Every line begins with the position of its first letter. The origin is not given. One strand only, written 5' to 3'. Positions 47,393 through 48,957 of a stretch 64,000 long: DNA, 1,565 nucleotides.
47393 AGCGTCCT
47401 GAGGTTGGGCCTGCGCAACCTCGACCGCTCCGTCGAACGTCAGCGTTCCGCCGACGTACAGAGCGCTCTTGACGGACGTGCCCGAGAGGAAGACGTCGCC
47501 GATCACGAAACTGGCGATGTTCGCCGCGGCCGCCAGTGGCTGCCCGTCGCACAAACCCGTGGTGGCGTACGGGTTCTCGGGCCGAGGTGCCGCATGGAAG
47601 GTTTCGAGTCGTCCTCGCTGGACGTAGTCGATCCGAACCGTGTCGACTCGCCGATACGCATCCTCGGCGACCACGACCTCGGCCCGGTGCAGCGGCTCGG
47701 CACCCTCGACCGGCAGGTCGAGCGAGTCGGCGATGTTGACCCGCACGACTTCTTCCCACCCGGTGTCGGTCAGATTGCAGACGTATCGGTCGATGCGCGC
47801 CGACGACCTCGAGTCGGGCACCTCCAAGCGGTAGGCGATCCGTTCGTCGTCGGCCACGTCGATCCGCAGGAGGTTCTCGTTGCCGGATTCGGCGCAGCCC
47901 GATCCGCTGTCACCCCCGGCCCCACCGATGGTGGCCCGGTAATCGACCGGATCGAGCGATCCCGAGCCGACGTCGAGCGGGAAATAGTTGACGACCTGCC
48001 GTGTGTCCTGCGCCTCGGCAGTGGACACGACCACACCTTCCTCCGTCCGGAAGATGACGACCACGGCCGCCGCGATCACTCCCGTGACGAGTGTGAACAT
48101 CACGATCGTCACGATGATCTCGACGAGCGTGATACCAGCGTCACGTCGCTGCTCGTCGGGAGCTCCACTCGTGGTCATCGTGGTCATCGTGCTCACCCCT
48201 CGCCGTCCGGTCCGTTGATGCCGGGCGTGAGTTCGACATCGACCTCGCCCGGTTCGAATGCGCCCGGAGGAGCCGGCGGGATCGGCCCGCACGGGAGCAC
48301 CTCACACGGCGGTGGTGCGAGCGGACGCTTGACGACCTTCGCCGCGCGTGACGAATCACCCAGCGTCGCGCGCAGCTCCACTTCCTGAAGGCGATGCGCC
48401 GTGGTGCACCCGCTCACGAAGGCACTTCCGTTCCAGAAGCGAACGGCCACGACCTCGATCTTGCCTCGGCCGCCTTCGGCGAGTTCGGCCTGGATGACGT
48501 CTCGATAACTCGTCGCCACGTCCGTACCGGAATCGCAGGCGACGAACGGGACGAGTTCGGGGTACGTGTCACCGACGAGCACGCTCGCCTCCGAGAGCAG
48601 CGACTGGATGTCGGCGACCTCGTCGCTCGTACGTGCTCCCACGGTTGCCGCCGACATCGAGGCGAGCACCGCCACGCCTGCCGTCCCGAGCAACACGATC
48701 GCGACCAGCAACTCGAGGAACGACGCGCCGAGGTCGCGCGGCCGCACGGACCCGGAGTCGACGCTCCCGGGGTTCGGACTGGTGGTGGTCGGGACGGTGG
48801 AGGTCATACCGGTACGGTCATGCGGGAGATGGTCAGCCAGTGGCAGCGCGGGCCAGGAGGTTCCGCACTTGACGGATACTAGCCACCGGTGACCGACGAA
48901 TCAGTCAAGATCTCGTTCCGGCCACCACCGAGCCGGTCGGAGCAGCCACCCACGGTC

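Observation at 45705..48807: Three translationally coupled prepilin-like genes inserted between argS and lysA, with no pilus machinery nearby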

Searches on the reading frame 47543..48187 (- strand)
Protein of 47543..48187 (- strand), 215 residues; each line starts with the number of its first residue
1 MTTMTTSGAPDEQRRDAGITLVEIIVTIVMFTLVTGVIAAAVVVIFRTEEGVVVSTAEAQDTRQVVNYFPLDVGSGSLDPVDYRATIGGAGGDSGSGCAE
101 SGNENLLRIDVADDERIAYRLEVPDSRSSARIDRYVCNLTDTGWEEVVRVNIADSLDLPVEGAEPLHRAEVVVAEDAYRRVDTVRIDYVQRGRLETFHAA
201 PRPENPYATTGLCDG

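Call 53: search_solved_structures(query=A4, max_evalue=10, show_alignments=0)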
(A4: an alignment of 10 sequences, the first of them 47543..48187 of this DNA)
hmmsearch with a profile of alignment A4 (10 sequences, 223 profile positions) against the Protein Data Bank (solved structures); distinct sequences matched with E-value up to 10: 15.
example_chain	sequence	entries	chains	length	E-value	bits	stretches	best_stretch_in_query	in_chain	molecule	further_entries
9egp_A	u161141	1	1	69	0.00032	23.6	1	11-34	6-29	Geopilin domain 1 protein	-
7tgg_A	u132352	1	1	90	0.00047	23.1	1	11-34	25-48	Geopilin domain 1 protein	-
9lab_B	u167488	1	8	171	0.00067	22.6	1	12-40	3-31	MSHA major pilin subunit MshA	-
9laa_A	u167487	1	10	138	0.0012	21.8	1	11-34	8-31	Type IV pilin protein PilA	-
3sok_A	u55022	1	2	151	0.13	15.1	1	16-33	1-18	Fimbrial protein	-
8tum_e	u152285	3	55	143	0.34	13.8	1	16-34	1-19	Type IV major pilin protein PilA | Pilin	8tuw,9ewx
8tj2_C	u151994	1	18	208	0.34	13.7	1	16-35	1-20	Type IV major pilin protein PilA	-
2m7g_A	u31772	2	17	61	0.39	13.6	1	16-34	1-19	Geopilin domain 1 protein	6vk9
8pfb_G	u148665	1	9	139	0.46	13.3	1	16-66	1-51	Type IV pilin PilE1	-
8p3b_A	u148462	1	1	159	1.2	11.9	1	16-34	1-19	Fimbrial protein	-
2hi2_A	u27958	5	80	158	1.3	11.8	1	16-34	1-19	Fimbrial protein | PilA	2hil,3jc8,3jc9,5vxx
1ay2_A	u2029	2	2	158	1.3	11.8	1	16-34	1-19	TYPE 4 PILIN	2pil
6xxd_A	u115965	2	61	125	3.6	10.4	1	16-36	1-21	PilA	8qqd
1oqw_A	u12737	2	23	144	6.7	9.5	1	16-34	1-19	Fimbrial protein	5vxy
8tob_GA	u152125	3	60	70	9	9.1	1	17-34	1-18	Fimbrial protein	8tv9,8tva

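Call 73: search_protein_representatives(alignment_id=A9)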
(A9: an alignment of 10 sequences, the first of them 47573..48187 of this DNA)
Query: 10 sequences, 210 profile positions. Proteins with E-value up to 0.001 (for the whole library): 1750; up to 1e-10: 152; up to 1e-30: 32. The best 150 are listed.
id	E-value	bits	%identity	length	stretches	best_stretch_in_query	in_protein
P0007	1.1e-91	322.4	-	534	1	11-209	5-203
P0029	2.6e-85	301.5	-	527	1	11-209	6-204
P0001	7.8e-81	286.9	-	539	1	1-210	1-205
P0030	6.0e-80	284.0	-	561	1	7-210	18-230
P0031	2.2e-76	272.3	-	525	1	10-210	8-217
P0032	7.1e-69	247.8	-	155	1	7-151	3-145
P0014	4.4e-64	232.2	-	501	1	19-209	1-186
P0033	4.3e-59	215.9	-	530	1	4-209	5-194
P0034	1.2e-52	194.8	-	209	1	6-209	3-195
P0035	3.2e-50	186.9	-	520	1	11-208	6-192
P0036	4.4e-49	183.2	-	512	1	4-209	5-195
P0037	6.5e-49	182.6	-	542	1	12-208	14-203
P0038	1.0e-48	182.0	-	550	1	10-208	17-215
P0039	1.1e-48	181.9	-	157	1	5-134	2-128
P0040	1.4e-46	175.0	-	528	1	5-209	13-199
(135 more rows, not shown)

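Call 75: search_protein_families(library=pfam, alignment_id=A10, max_evalue=0.001)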
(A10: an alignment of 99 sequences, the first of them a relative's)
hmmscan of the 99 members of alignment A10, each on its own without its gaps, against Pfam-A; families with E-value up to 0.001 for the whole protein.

A. member 1, P0062 (524 aa): 1 family
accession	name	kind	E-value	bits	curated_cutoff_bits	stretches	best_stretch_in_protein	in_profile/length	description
PF20597.4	pAdhesive_15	-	2e-23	84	23.8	1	223-510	1-252/254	Putative Ice-binding-like adhesive domain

B. families by the number of members that match (of 99 scanned): 16 families
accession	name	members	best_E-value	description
PF07963.17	N_methyl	90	4e-09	Prokaryotic N-terminal methylation motif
PF20597.4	pAdhesive_15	8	2.7e-38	Putative Ice-binding-like adhesive domain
PF17963.7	Big_9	7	2.5e-15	Bacterial Ig domain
PF17892.7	Cadherin_5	3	6.2e-08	Cadherin-like domain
PF16403.11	Bact_surface_Ig-like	2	4.1e-05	Bacterial surface protein, Ig-like domain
PF22352.2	K319L-like_PKD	2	0.00041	K319L-like, PKD domain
PF05345.18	He_PIG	1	8.9e-88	Putative Ig domain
PF24908.1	Ig_SIBA-E_2nd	1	8e-24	Integrin beta-like protein A-E, second Ig-like domain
PF19078.6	Big_12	1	1.6e-11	Bacterial Ig-like domain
PF19077.6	Big_13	1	2e-09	Bacterial Ig-like domain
PF13290.12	CHB_HEX_C_1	1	1.2e-06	Chitobiase/beta-hexosaminidase C-terminal domain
PF12245.14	Big_3_2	1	2.5e-06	Bacterial Ig-like domain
PF13750.12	Big_3_3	1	6.4e-05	Bacterial Ig-like domain (group 3)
PF23981.1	DUF7305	1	0.00031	Domain of unknown function (DUF7305)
PF00092.34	VWA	1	0.00033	von Willebrand factor type A domain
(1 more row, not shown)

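Call 76: search_protein_families(library=ncbifam, alignment_id=A10, max_evalue=0.001)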
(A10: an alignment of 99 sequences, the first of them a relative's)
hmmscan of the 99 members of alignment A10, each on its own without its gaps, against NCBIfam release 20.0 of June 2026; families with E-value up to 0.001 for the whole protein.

A. member 1, P0062 (524 aa): 1 family
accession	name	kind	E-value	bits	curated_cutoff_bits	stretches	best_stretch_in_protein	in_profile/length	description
TIGR04215.1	choice_anch_A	domain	1.5e-14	54.4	29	1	229-516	2-253/255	choice-of-anchor A family protein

B. families by the number of members that match (of 99 scanned): 21 families
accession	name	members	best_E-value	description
TIGR02532.1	IV_pilin_GFxxxE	76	4.8e-08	prepilin-type N-terminal cleavage/methylation domain-containing protein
TIGR01708.2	typeII_sec_gspH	31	2.3e-06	type II secretion system minor pseudopilin GspH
NF038304.1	EPS_HpsC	14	3e-09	hormogonium polysaccharide secretion pseudopilin HpsC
TIGR01710.1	typeII_sec_gspG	9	3.2e-05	type II secretion system major pseudopilin GspG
TIGR04215.1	choice_anch_A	8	3e-31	choice-of-anchor A family protein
NF041775.1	typeIV_PilA_Myxo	8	0.00014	type IV pilin protein PilA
TIGR02599.1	TIGR02599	6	4.6e-05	Verru_Chthon cassette protein C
NF012211.1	tand_rpt_95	4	1.2e-08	tandem-95 repeat protein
NF047446.1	barrel_OmpL47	2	4.9e-11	OmpL47-type beta-barrel domain-containing protein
TIGR01707.1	gspI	2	0.00034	type II secretion system minor pseudopilin GspI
TIGR02596.1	TIGR02596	2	0.00046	Verru_Chthon cassette protein D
NF007660.0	PRK10332.1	2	0.00051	prepilin-type N-terminal cleavage/methylation domain-containing protein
NF058597.1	CoaZ_rpt_PGGG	1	1.5e-30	choice-of-anchor Z repeating domain-containing protein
NF047441.1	Lepto_OmpL47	1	4.4e-07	multi-beta-barrel domain surface protein OmpL47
NF047756.1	LIC11435_fam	1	2.5e-05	LIC11435 family protein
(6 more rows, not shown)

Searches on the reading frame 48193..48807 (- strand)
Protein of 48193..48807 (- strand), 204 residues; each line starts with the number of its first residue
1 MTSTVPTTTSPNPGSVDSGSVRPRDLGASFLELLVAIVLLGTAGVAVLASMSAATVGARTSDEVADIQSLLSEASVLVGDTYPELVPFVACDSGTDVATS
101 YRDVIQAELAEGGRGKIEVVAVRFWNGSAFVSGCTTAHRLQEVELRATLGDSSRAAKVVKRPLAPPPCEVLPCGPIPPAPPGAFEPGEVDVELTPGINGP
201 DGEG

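Call 3: search_protein_families(library=pfam, proteins=[window:48193-48807:-], max_evalue=1)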
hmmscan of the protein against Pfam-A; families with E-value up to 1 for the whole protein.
window:48193-48807:- (204 aa): 2 families
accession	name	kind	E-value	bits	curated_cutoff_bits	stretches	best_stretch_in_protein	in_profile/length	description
PF07963.17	N_methyl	-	0.043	13.9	21.2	1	27-47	6-26/27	Prokaryotic N-terminal methylation motif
PF19605.4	DUF6110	-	0.09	13.3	26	1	33-61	5-33/85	Family of unknown function (DUF6110)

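Call 4: search_protein_families(library=ncbifam, proteins=[window:48193-48807:-], max_evalue=1)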
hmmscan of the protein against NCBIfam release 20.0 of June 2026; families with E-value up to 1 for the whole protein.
window:48193-48807:- (204 aa): 0 families

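Call 19: find_homologous_proteins(query=window:48193-48807:-, max_evalue=0.001)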
Query window:48193-48807:- (204 aa): 8 proteins with E <= 0.001 among 808 candidates.
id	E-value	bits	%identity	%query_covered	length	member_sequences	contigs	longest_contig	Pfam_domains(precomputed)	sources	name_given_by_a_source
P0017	9.2e-125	432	100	100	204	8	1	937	-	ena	-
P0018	6.3e-71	256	64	98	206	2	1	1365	-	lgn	-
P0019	1.2e-52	197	58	86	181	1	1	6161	-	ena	-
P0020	1.8e-46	177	53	95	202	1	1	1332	-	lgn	-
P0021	8.0e-35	139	44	95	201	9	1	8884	-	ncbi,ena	-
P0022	5.9e-34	136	42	93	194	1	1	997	-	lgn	-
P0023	1.2e-33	135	46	86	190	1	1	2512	-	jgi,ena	-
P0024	3.6e-33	133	44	87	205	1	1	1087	-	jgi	jgi:hypothetical protein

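Call 36: predict_structure(alignment_id=A2)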
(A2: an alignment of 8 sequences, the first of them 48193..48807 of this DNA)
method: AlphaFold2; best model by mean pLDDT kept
length: 204 residues; sequences in the alignment: 8
mean_pLDDT: 69.1   pTM: 0.55
mean pLDDT of the five models: 69.1, 67.6, 65.3, 65.1, 63.1
residues with pLDDT >= 90: 16; 70-90: 93; 50-70: 55; < 50: 40
segments of 3 or more residues with pLDDT < 50: 1-3, 7-22, 185-188, 193-204
pLDDT, mean of each block of 10 residues (from residue 1): 44 44 57 77 58 56 85 86 84 81 88 83 85 74 89 86 66 59 49 44 40
secondary structure, 60 per line:
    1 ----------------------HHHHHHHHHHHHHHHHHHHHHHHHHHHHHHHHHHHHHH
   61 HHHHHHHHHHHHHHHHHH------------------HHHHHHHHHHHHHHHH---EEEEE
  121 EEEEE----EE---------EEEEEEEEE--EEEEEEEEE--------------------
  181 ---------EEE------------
elements in order: H23-78 H97-112 E116-125 E141-149 E152-160 E190-192

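Call 40: fold_search(model_id=the predicted structure, library=pdb)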
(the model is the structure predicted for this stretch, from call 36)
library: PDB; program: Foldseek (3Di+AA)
matches with E <= 10: 452; with E <= 0.001: 0
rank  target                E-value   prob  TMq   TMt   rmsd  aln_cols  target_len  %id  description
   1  5giu                  1.1e-01  0.41  0.25  0.17   7.1       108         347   17  Crystal structure of Xaa-Pro peptidase from Deinococcus radiodurans, metal-free active site (released 2017-06-28)
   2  9y6s_6U               1.1e-01  0.16  0.15  0.26  14.6       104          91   17  96-nm repeat of the Leishmania tarentolae doublet microtubule (released 2025-12-17)
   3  7tot_A                1.2e-01  0.87  0.30  0.23   4.6        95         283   15  Crystal Structure of pantothenate synthetase from Bartonella henselae (released 2022-04-13)
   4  3tb5_C                1.8e-01  0.28  0.23  0.22   8.2       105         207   13  Crystal Structure of the Enterococcus faecalis Methionine aminopeptidase apo form (released 2012-08-08)
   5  3ag6_A                2.0e-01  0.82  0.29  0.22   5.0        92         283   15  Crystal Structure of Pantothenate Synthetase from Staphylococcus aureus in complex with pantoyl adenylate (released 2010-07-21)
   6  7n02_A                2.3e-01  0.41  0.28  0.17   6.3       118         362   14  X-ray crystallographic structure model of Lactococcus lactis prolidase mutant D36S (released 2021-06-02)
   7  3ror                  2.9e-01  0.21  0.24  0.18   7.6       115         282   10  Crystal structure of C105S mutant of Mycobacterium tuberculosis methionine aminopeptidase (released 2012-05-23)
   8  4gfu_A                3.1e-01  0.38  0.16  0.12   3.3        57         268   14  PTPN18 in complex with HER2-pY1248 phosphor-peptides (released 2013-08-07)
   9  3iub_B                3.3e-01  0.51  0.27  0.21   5.3       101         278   11  Crystal structure of pantothenate synthetase from Mycobacterium tuberculosis in complex with 5-Methoxy-N-(5-methylpyri (released 2009-10-13)
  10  2a84                  3.5e-01  0.33  0.26  0.20   5.6       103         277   12  Crystal structure of A Pantothenate synthetase complexed with ATP (released 2006-02-21)
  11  4nnd_A                3.8e-01  0.35  0.16  0.12   3.3        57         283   14  Structural basis of PTPN18 fingerprint on distinct HER2 tyrosine phosphorylation sites (released 2014-11-19)
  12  5yoi                  4.0e-01  0.30  0.27  0.21   6.6       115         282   10  Mycobacterium Tuberculosis Methionine aminopeptidase type 1c (C105T mutant) in complex with Methionine (released 2018-11-07)
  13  5mbz_B                4.0e-01  0.30  0.27  0.13   7.1        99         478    7  Crystal Structure of Ser202Phe mutant of Human Prolidase with Mn ions and GlyPro ligand (released 2017-12-20)
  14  4ook                  4.0e-01  0.23  0.26  0.20   6.9       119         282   11  Third Metal bound M.tuberculosis methionine aminopeptidase (released 2015-02-04)
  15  3q10_C                4.3e-01  0.72  0.32  0.24   4.9       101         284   14  Pantoate-beta-alanine ligase from Yersinia pestis (released 2011-02-02)
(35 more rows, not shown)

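Call 54: search_solved_structures(query=A2, max_evalue=10, show_alignments=0)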
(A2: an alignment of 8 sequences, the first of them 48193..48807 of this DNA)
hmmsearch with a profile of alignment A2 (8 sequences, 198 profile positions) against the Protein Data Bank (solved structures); distinct sequences matched with E-value up to 10: 3.
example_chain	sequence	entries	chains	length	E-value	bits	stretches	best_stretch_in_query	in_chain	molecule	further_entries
6y8l_A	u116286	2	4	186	0.1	15.2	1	64-143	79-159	DNA gyrase subunit B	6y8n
8c0d_B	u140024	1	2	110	0.76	12.3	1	44-74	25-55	DDRGK domain-containing protein 1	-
5cwf_A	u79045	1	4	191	2.5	10.6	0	50-107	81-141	Designed helical repeat protein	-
